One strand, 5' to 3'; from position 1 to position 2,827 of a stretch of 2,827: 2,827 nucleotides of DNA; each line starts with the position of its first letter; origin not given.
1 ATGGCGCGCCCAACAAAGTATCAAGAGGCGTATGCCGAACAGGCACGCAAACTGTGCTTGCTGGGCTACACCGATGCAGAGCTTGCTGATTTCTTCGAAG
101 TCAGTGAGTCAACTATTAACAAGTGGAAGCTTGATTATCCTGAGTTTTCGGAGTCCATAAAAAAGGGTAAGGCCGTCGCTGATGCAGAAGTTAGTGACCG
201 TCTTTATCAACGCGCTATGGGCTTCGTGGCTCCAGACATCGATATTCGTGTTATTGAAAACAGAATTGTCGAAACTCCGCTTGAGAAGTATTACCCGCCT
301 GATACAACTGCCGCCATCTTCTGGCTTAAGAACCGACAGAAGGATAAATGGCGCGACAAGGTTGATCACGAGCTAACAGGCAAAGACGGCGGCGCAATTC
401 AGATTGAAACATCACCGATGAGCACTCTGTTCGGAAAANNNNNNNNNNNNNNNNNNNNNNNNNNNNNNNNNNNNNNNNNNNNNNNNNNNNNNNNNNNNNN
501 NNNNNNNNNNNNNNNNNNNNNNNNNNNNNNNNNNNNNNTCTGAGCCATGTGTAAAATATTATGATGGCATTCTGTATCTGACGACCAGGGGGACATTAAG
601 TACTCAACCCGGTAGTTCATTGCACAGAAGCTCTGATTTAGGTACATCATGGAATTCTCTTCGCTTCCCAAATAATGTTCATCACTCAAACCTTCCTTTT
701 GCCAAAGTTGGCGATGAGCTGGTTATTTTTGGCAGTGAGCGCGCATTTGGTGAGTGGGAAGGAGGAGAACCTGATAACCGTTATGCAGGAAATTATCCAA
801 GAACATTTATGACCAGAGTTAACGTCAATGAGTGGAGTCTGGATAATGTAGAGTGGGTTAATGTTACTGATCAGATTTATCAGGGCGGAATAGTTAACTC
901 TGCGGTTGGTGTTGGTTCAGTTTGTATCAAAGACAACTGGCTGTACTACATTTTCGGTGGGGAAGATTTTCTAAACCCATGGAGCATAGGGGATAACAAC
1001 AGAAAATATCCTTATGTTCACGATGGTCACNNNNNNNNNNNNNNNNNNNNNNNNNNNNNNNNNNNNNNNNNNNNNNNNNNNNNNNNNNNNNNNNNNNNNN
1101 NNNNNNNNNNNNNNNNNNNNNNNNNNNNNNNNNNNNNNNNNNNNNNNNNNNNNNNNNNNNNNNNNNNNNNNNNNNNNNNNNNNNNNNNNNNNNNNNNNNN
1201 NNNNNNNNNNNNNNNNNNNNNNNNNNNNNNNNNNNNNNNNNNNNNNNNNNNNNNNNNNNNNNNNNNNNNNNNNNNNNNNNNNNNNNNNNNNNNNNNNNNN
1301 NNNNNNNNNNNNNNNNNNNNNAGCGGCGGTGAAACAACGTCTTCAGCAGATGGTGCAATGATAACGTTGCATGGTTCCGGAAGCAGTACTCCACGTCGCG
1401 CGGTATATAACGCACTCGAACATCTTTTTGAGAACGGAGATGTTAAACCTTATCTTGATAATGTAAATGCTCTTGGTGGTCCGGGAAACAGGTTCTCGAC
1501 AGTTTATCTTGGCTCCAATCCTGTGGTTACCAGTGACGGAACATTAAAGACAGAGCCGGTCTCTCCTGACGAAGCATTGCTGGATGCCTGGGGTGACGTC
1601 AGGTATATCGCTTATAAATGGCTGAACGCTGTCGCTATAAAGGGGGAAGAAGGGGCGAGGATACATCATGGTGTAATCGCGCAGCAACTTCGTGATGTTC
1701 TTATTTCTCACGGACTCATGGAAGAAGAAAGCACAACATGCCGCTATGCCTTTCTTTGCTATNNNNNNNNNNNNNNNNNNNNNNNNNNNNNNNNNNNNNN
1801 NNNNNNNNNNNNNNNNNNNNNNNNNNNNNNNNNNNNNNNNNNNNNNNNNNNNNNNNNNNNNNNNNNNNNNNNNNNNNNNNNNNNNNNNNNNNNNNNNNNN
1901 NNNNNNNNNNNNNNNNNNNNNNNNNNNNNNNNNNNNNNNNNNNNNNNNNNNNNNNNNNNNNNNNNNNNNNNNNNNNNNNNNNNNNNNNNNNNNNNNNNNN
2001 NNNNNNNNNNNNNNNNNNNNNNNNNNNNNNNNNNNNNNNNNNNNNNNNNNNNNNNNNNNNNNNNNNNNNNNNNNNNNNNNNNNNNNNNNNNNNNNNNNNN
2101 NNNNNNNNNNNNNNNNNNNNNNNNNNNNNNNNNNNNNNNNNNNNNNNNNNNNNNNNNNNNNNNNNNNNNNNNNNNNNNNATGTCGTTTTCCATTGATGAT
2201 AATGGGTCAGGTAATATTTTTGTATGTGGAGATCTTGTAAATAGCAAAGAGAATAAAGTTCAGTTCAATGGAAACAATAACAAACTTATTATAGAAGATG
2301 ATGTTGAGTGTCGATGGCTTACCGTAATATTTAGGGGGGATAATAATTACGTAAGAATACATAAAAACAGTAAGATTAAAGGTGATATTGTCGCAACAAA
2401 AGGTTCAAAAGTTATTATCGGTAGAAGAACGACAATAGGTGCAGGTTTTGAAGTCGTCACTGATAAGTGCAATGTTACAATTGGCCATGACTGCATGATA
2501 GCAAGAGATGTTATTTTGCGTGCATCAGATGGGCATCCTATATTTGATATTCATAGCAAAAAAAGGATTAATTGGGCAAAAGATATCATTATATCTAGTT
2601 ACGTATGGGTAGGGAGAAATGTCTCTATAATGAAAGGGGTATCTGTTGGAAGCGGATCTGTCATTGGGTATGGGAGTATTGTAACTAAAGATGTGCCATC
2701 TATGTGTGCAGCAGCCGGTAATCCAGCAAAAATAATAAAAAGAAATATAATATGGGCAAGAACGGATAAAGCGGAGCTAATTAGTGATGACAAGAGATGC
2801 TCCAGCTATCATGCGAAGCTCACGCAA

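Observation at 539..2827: Capsule-degrading tailspike paired with a capsule-modifying enzyme: receptor-modification logic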

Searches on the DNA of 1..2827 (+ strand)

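Call 6: search_dna_similar(query=window:1-2827:+, collection=phages, mode=near, max_rows=20)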
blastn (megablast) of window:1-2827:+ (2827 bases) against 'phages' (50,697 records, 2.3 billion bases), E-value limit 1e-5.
Records with a match: 66; places in all: 69; records where one place covers at least 80% of the query: 0.
Best place of each record, by identity: >=99% 22; 95-99% 5; 90-95% 3; 80-90% 7; 60-80% 29.
By first word of the organism name: Escherichia 36; Enterobacteria 22; Salmonella 3; Shigella 2; Klebsiella 1; Kayfunavirus 1; Acinetobacter 1.
By host as written in the record: Escherichia coli 15; - 9; Klebsiella pneumoniae 3; Escherichia coli O18ac:K1:H7 ColV+ 2; Shigella flexneri serotype 7a 2; Shigella flexneri 2; Escherichia coli A285, serovar:K1 1; Escherichia coli IMT_2470, serovar:K1 1; and 31 more.
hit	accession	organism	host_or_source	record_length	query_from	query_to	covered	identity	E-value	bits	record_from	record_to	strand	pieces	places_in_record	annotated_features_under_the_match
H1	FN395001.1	Enterobacteria phage CUS-3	Escherichia coli A285, serovar:K1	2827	1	2827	71%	100.0%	0e+0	3725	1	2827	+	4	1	neuO: K1 capsule O-acetyltransferase | siaK1: endosialidase (x2) | terminase: phage terminase small subunit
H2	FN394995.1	Enterobacteria phage CUS-3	Escherichia coli IMT_2470, serovar:K1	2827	1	2827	71%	99.7%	0e+0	3698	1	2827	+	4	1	neuO: K1 capsule O-acetyltransferase | siaK1: endosialidase (x2) | terminase: phage terminase small subunit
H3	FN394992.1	Enterobacteria phage CUS-3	Escherichia coli Delta-58, serovar:K1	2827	1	2827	71%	99.7%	0e+0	3692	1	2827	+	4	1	neuO: K1 capsule O-acetyltransferase | siaK1: endosialidase (x2) | terminase: phage terminase small subunit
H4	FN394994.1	Enterobacteria phage CUS-3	Escherichia coli IMT_5155, serovar:K1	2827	1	2827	71%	99.7%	0e+0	3692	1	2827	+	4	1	neuO: K1 capsule O-acetyltransferase | siaK1: endosialidase (x2) | terminase: phage terminase small subunit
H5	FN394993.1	Enterobacteria phage CUS-3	Escherichia coli Delta-105, serovar:K1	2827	1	2827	71%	99.6%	0e+0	3687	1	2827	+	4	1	neuO: K1 capsule O-acetyltransferase | siaK1: endosialidase (x2) | terminase: phage terminase small subunit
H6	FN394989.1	Enterobacteria phage CUS-3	Escherichia coli IMT_9698, serovar:K1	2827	1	2827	71%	99.5%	0e+0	3670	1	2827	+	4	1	neuO: K1 capsule O-acetyltransferase | siaK1: endosialidase (x2) | terminase: phage terminase small subunit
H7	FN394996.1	Enterobacteria phage CUS-3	Escherichia coli Delta-104, serovar:K1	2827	1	2827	71%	99.4%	0e+0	3659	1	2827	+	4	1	neuO: K1 capsule O-acetyltransferase | siaK1: endosialidase (x2) | terminase: phage terminase small subunit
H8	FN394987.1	Enterobacteria phage CUS-3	Escherichia coli Delta-91, serovar:K1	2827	1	2827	71%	99.3%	0e+0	3654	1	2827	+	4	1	neuO: K1 capsule O-acetyltransferase | siaK1: endosialidase (x2) | terminase: phage terminase small subunit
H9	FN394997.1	Enterobacteria phage CUS-3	Escherichia coli Delta-47, serovar:K1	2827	1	2827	71%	99.3%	0e+0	3648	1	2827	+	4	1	neuO: K1 capsule O-acetyltransferase | siaK1: endosialidase (x2) | terminase: phage terminase small subunit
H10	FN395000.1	Enterobacteria phage CUS-3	Escherichia coli Delta-106, serovar:K1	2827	1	2827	71%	99.2%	0e+0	3643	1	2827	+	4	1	neuO: K1 capsule O-acetyltransferase | siaK1: endosialidase (x2) | terminase: phage terminase small subunit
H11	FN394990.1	Enterobacteria phage CUS-3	Escherichia coli Delta-56, serovar:K1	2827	1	2827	71%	99.2%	0e+0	3643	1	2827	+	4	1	neuO: K1 capsule O-acetyltransferase | siaK1: endosialidase (x2) | terminase: phage terminase small subunit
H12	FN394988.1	Enterobacteria phage CUS-3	Escherichia coli IMT_2532, serovar:K1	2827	1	2827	71%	99.2%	0e+0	3643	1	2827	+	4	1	neuO: K1 capsule O-acetyltransferase | siaK1: endosialidase (x2) | terminase: phage terminase small subunit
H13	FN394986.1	Enterobacteria phage CUS-3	Escherichia coli Delta-1, serovar:K1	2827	1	2827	71%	99.2%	0e+0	3637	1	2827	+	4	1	neuO: K1 capsule O-acetyltransferase | siaK1: endosialidase (x2) | terminase: phage terminase small subunit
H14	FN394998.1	Enterobacteria phage CUS-3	Escherichia coli Delta-76, serovar:K1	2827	1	2827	71%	99.2%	0e+0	3638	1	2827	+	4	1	neuO: K1 capsule O-acetyltransferase | siaK1: endosialidase (x2) | terminase: phage terminase small subunit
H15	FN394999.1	Enterobacteria phage CUS-3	Escherichia coli Delta-94, serovar:K1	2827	1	2827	71%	99.2%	0e+0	3638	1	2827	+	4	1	neuO: K1 capsule O-acetyltransferase | siaK1: endosialidase (x2) | terminase: phage terminase small subunit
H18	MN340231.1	Escherichia phage phiv205-1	Escherichia coli APEC DE205B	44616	539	2827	56%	99.6%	0e+0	2877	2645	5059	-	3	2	tail fiber protein | general stress protein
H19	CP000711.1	Enterobacteria phage CUS-3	Escherichia coli RS218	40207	539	2827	56%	99.4%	0e+0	2861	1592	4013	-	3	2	siaK1: endosialidase tailspike protein | neuO: poly(psi) domain; contains 19 copies of heptanucleotide repeat ...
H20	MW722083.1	Escherichia phage vB_EcoP_ZX5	Escherichia coli YO1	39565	539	1762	33%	99.8%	0e+0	1713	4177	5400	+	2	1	tail fiber domain-containing protein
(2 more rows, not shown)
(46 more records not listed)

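Call 7: get_annotated_region(hit=H1, flank=0)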
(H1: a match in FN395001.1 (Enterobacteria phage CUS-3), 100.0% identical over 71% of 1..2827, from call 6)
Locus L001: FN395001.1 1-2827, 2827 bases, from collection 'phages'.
description: Enterobacteria phage CUS-3 partial proviral terminase gene, siaK1 gene and neuO gene, genotype GT_17.
organism: Enterobacteria phage CUS-3 (NCBI taxid 539221)
taxonomy: Viruses; Duplodnaviria; Heunggongvirae; Uroviricota; Caudoviricetes; Lederbergvirus
host: Escherichia coli A285, serovar:K1; source: -; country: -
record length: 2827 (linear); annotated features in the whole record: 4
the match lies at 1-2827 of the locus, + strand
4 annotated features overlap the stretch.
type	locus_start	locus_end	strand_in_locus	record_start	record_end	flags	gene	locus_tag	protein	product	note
CDS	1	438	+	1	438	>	terminase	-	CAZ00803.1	phage terminase small subunit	DNA-packaging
CDS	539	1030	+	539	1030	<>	siaK1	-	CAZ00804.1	endosialidase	-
CDS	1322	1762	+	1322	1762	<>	siaK1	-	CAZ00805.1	endosialidase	-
CDS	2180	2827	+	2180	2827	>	neuO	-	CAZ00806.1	K1 capsule O-acetyltransferase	-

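Call 8: get_annotated_region(hit=H19, flank=4000)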
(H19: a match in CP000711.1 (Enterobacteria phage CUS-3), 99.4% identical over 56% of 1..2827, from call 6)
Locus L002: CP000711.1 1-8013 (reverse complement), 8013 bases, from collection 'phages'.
description: Enterobacteria phage CUS-3, complete genome.
organism: Enterobacteria phage CUS-3 (NCBI taxid 539221)
taxonomy: Viruses; Duplodnaviria; Heunggongvirae; Uroviricota; Caudoviricetes; Lederbergvirus
host: Escherichia coli RS218; source: -; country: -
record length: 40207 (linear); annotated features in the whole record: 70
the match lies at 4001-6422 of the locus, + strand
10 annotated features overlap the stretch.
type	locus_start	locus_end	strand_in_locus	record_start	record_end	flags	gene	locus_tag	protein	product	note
CDS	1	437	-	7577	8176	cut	-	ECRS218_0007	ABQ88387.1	hypothetical protein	-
CDS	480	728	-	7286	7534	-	mnt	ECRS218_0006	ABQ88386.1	phage regulatory protein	GO_function: GO:0003677 - DNA binding [Evidence ISS]; GO_function: GO:0016564 - transcriptional repressor activity ...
CDS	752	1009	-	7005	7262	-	mnt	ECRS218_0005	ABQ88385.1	phage regulatory protein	GO_function: GO:0003677 - DNA binding [Evidence ISS]; GO_function: GO:0016564 - transcriptional repressor activity ...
misc_feature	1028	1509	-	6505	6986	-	-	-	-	-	bsq2; boundary sequence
CDS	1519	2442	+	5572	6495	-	ant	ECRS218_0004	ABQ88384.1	putative antirepressor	-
misc_feature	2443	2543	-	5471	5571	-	-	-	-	-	bsq1; boundary sequence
CDS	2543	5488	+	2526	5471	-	siaK1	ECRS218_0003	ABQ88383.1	endosialidase tailspike protein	PMID:16689790; GO_function: GO:0016996 - endo-alpha-sialidase activity [Evidence IDA] [PMID 16689790]; initial ...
repeat_region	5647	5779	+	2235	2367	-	neuO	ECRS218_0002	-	-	poly(psi) domain; contains 19 copies of heptanucleotide repeat 'AAGACTC'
CDS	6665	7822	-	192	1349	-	int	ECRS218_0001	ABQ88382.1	integrase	GO_function: GO:0003677 - DNA binding [Evidence ISS]; GO_process: GO:0006310 - DNA recombination [Evidence ISS]; ...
misc_recomb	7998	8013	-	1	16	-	-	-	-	-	attL core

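Call 37: search_dna_similar(query=window:2180-2827:+, collection=phages, mode=distant, max_rows=40)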
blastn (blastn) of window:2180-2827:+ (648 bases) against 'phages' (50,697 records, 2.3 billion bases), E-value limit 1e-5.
Records with a match: 19; places in all: 19; records where one place covers at least 80% of the query: 19.
Best place of each record, by identity: >=99% 19.
By first word of the organism name: Enterobacteria 18; Escherichia 1.
By host as written in the record: Escherichia coli A285, serovar:K1 1; Escherichia coli A198, serovar:K1 1; Escherichia coli Delta-58, serovar:K1 1; Escherichia coli Delta-105, serovar:K1 1; Escherichia coli IMT_5155, serovar:K1 1; Escherichia coli IMT_2470, serovar:K1 1; Escherichia coli Delta-104, serovar:K1 1; Escherichia coli Delta-47, serovar:K1 1; and 11 more.
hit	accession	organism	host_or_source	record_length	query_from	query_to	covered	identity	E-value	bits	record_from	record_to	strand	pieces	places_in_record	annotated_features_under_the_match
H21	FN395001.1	Enterobacteria phage CUS-3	Escherichia coli A285, serovar:K1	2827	1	648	100%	100.0%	0e+0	1169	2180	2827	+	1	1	neuO: K1 capsule O-acetyltransferase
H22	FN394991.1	Enterobacteria phage CUS-3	Escherichia coli A198, serovar:K1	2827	1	648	100%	99.7%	0e+0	1160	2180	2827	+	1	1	neuO: K1 capsule O-acetyltransferase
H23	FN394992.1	Enterobacteria phage CUS-3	Escherichia coli Delta-58, serovar:K1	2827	1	648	100%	99.5%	0e+0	1156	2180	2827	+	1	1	neuO: K1 capsule O-acetyltransferase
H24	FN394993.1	Enterobacteria phage CUS-3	Escherichia coli Delta-105, serovar:K1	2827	1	648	100%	99.5%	0e+0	1156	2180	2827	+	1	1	neuO: K1 capsule O-acetyltransferase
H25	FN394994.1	Enterobacteria phage CUS-3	Escherichia coli IMT_5155, serovar:K1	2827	1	648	100%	99.5%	0e+0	1156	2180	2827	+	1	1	neuO: K1 capsule O-acetyltransferase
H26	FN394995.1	Enterobacteria phage CUS-3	Escherichia coli IMT_2470, serovar:K1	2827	1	648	100%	99.5%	0e+0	1156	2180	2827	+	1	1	neuO: K1 capsule O-acetyltransferase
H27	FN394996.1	Enterobacteria phage CUS-3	Escherichia coli Delta-104, serovar:K1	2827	1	648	100%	99.5%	0e+0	1156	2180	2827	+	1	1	neuO: K1 capsule O-acetyltransferase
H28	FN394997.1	Enterobacteria phage CUS-3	Escherichia coli Delta-47, serovar:K1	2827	1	648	100%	99.5%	0e+0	1156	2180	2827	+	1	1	neuO: K1 capsule O-acetyltransferase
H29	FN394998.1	Enterobacteria phage CUS-3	Escherichia coli Delta-76, serovar:K1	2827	1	648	100%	99.5%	0e+0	1156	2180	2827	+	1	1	neuO: K1 capsule O-acetyltransferase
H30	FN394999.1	Enterobacteria phage CUS-3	Escherichia coli Delta-94, serovar:K1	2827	1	648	100%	99.5%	0e+0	1156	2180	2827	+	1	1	neuO: K1 capsule O-acetyltransferase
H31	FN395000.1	Enterobacteria phage CUS-3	Escherichia coli Delta-106, serovar:K1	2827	1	648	100%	99.5%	0e+0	1156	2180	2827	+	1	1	neuO: K1 capsule O-acetyltransferase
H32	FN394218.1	Enterobacteria phage CUS-3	Escherichia coli IMT_8894, serovar:K1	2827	1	648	100%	99.2%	0e+0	1147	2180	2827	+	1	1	neuO: k1 capsule O-acetyl transferase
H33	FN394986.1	Enterobacteria phage CUS-3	Escherichia coli Delta-1, serovar:K1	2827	1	648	100%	99.2%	0e+0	1147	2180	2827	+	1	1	neuO: K1 capsule O-acetyltransferase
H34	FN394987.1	Enterobacteria phage CUS-3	Escherichia coli Delta-91, serovar:K1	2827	1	648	100%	99.2%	0e+0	1147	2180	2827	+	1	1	neuO: K1 capsule O-acetyltransferase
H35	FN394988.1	Enterobacteria phage CUS-3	Escherichia coli IMT_2532, serovar:K1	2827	1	648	100%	99.2%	0e+0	1147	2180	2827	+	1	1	neuO: K1 capsule O-acetyltransferase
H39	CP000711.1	Enterobacteria phage CUS-3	Escherichia coli RS218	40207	4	648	100%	99.4%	0e+0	1146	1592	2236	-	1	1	neuO: poly(psi) domain; contains 19 copies of heptanucleotide repeat ...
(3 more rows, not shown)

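Call 38: search_dna_similar(query=window:2180-2827:+, collection=ecoli_genomes, mode=near, max_rows=12, rows=spread)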
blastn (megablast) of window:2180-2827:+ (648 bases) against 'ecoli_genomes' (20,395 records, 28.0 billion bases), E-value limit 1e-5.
Records with a match: 161; places in all: 172; records where one place covers at least 80% of the query: 158.
Genomes with a match: 161 of 5426; with a place that covers at least 80% of the query: 158. Places per genome that has any: lowest 1, median 1, highest 3. On chromosomes: 172 places; on plasmids: 0.
Best place of each record, by identity: >=99% 160; 95-99% 1.
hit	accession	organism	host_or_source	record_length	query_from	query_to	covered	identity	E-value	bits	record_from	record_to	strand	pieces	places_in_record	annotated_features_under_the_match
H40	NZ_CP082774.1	Escherichia coli O16:H6 strain CU37RT-2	Homo sapiens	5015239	4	648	100%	100.0%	0e+0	1192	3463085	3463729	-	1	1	acyltransferase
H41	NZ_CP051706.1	Escherichia coli strain SCU-124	Homo sapiens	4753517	4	648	100%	99.5%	0e+0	1175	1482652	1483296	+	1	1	acyltransferase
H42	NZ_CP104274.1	Escherichia coli strain Ec15103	Homo sapiens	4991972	4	648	100%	99.5%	0e+0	1175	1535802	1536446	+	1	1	acetyltransferase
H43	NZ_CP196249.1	Escherichia coli strain AH21H025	Homo sapiens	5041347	4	648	100%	99.5%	0e+0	1175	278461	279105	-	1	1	acyltransferase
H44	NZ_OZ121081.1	Escherichia coli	Homo sapiens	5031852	4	648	100%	99.5%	0e+0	1175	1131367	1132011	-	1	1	acyltransferase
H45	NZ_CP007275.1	Escherichia coli strain O18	-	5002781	4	648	100%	99.4%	0e+0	1170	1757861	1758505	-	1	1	acyltransferase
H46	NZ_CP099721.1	Escherichia coli strain EC21GDE043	feces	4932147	4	648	100%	99.4%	0e+0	1170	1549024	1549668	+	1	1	acyltransferase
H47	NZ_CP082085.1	Escherichia coli strain MS20653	Homo sapiens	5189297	4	648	100%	99.4%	0e+0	1170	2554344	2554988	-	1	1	acyltransferase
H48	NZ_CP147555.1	Escherichia coli strain GN05064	Homo sapiens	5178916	4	648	100%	99.4%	0e+0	1170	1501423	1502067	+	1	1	acyltransferase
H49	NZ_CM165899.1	Escherichia coli strain N21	Homo sapiens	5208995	4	648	100%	99.4%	0e+0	1170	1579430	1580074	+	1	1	acyltransferase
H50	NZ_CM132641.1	Escherichia coli strain ESBLEC_HM50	Homo sapiens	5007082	4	648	100%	99.4%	0e+0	1170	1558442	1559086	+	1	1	acyltransferase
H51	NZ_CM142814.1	Escherichia coli strain GPEC172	chicken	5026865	608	648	6%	100.0%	1e-10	77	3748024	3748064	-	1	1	none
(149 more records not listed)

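Call 39: get_annotated_region(hit=H40, flank=5000)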
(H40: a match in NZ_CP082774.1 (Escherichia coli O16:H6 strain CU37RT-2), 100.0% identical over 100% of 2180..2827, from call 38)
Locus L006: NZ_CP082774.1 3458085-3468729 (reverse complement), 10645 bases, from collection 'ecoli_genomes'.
description: Escherichia coli O16:H6 strain CU37RT-2 chromosome, complete genome
organism: Escherichia coli O16:H6 strain CU37RT-2 (NCBI taxid 2874052)
replicon: chromosome; assembly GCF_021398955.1
host: Homo sapiens; source: stool; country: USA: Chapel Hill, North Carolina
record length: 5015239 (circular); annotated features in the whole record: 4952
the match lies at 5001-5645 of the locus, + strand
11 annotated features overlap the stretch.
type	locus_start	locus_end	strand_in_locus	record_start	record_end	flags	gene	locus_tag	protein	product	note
CDS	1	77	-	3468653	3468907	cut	-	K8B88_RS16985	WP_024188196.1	Arc family DNA-binding protein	-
CDS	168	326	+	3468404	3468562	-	-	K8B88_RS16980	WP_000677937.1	Arc family DNA-binding protein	-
CDS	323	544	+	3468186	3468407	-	-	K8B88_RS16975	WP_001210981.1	hypothetical protein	-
CDS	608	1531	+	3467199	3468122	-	-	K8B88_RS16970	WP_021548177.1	phage antirepressor N-terminal domain-containing protein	-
CDS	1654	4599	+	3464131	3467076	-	-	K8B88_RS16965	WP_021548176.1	phage tailspike protein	-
CDS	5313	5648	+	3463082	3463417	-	-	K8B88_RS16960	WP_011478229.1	acyltransferase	-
CDS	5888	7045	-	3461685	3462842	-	intS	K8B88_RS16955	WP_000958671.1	prophage integrase IntS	-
tRNA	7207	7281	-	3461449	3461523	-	-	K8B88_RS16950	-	tRNA-Arg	-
CDS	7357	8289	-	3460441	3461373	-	yfdC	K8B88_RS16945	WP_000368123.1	formate/nitrite transporter family protein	-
CDS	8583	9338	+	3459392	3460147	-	mlaA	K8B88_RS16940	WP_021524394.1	phospholipid-binding lipoprotein MlaA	-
CDS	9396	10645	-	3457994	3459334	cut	fadL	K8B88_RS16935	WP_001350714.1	long-chain fatty acid transporter FadL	-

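Call 40: get_annotated_region(hit=H51, flank=5000)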
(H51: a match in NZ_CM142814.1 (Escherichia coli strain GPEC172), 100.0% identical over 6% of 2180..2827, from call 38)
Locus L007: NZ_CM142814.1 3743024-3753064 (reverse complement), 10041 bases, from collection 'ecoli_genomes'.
description: Escherichia coli strain GPEC172 chromosome, whole genome shotgun sequence
organism: Escherichia coli strain GPEC172 (NCBI taxid 562)
replicon: chromosome; assembly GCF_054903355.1
host: -; source: chicken; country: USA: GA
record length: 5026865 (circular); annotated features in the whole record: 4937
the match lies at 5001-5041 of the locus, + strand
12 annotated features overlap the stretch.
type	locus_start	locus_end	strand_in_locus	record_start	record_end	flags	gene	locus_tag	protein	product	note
CDS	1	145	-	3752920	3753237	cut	-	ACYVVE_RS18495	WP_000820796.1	hypothetical protein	-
CDS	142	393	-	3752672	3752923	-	-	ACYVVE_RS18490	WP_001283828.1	Arc family DNA-binding protein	-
CDS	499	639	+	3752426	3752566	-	-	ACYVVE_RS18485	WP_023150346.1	Arc family DNA-binding protein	-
CDS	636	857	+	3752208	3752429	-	-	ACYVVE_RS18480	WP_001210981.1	hypothetical protein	-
CDS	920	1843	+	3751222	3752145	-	-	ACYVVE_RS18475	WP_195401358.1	phage antirepressor N-terminal domain-containing protein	-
CDS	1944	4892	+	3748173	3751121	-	-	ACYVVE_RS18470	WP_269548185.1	phage tailspike protein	-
CDS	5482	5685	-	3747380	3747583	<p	-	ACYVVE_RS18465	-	integrase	internal stop; incomplete; partial in the middle of a contig; missing N-terminus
CDS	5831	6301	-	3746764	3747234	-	-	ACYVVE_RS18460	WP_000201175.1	hypothetical protein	-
CDS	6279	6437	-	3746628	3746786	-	-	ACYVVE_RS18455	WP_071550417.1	ash family protein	-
CDS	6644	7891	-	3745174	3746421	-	-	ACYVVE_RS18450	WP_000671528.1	restriction endonuclease subunit S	-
CDS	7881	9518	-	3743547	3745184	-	-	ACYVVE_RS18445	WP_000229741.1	HsdM family class I SAM-dependent methyltransferase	-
CDS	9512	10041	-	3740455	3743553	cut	-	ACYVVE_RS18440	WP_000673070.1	type I restriction endonuclease subunit R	-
